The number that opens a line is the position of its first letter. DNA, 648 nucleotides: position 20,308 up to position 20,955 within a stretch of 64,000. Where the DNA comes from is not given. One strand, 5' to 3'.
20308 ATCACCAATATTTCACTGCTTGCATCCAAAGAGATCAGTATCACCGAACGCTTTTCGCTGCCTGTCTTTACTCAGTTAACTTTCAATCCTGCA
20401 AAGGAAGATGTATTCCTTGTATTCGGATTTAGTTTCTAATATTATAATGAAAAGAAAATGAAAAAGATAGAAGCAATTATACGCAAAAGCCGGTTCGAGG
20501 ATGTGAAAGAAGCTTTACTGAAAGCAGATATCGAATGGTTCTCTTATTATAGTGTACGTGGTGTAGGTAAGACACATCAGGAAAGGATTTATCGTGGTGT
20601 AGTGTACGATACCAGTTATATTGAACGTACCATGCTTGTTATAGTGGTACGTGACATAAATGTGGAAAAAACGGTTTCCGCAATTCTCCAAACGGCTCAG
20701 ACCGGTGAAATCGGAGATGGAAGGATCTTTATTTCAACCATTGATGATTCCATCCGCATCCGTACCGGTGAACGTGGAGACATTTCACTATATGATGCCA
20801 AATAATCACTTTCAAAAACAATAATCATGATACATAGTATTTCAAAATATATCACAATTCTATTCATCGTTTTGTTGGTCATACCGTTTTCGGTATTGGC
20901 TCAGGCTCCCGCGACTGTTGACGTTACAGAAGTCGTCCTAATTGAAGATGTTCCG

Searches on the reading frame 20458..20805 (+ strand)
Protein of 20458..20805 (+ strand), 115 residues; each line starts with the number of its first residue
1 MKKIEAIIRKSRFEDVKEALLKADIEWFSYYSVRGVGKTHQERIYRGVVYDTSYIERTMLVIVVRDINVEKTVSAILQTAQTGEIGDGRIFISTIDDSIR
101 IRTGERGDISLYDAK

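Call 8: search_protein_families(library=pfam, proteins=[window:20458-20805:+])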
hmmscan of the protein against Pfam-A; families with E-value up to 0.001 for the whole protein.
window:20458-20805:+ (115 aa): 1 family
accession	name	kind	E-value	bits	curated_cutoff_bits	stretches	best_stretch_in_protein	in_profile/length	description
PF00543.27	P-II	-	2e-22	79.9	25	1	1-105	1-102/102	Nitrogen regulatory protein P-II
